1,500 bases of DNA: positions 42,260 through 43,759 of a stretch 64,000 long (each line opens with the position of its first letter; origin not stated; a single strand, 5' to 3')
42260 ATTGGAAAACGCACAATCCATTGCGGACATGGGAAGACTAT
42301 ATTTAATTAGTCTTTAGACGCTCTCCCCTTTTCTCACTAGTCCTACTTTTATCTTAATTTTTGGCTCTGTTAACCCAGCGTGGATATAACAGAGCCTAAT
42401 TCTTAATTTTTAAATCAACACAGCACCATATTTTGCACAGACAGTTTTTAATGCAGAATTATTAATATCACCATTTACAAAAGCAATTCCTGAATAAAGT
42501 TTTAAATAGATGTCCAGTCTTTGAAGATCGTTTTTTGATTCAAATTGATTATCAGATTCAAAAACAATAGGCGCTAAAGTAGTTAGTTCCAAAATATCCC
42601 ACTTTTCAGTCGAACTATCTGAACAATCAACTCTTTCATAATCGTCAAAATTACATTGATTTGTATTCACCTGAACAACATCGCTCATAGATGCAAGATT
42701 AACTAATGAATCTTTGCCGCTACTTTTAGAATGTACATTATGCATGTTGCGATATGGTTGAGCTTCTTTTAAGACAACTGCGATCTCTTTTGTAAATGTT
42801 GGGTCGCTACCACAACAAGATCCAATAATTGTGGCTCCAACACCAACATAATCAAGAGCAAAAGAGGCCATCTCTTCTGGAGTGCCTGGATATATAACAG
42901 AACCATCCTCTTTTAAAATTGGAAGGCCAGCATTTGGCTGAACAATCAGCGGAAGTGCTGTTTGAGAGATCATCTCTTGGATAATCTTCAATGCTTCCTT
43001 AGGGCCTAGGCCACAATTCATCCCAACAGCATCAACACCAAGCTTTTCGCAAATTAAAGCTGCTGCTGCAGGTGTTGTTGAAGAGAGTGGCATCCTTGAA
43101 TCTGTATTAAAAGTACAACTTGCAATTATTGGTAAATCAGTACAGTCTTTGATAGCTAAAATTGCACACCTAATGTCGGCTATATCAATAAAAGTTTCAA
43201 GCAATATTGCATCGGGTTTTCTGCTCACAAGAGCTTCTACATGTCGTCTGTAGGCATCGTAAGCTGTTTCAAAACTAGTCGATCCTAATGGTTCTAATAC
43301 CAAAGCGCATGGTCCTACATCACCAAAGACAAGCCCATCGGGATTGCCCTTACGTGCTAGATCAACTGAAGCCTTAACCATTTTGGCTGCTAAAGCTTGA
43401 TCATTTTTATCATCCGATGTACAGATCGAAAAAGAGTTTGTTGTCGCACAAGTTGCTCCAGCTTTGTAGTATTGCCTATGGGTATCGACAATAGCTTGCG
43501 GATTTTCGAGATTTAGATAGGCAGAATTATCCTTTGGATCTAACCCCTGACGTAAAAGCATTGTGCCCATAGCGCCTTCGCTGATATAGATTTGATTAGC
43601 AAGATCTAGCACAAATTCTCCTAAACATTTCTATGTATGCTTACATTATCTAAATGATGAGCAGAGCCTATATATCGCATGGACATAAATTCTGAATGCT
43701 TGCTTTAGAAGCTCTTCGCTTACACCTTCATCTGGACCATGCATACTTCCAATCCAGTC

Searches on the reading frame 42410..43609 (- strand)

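Call 78: search_protein_families(library=ncbifam, proteins=[window:42410-43609:-], max_evalue=1e-10)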
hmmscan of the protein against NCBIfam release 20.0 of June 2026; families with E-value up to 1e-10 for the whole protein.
window:42410-43609:- (399 aa): 5 families
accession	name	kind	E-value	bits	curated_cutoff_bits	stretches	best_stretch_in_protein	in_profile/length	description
NF006396.0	PRK08645.1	equivalog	3.3e-61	207.1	453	1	3-296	8-300/611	bifunctional homocysteine S-methyltransferase/methylenetetrahydrofolate reductase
TIGR02082.1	metH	equivalog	3.6e-43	147.4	1010.85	1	4-314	2-346/1182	methionine synthase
NF005718.0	PRK07534.1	equivalog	4.7e-42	144.5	338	1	6-283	14-297/337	betaine--homocysteine S-methyltransferase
NF007024.0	PRK09490.1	equivalog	1.7e-31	108.9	1497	1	23-313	51-362/1234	methionine synthase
NF007020.0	PRK09485.1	equivalog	1.6e-30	106.2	215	1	6-281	12-304/306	homocysteine S-methyltransferase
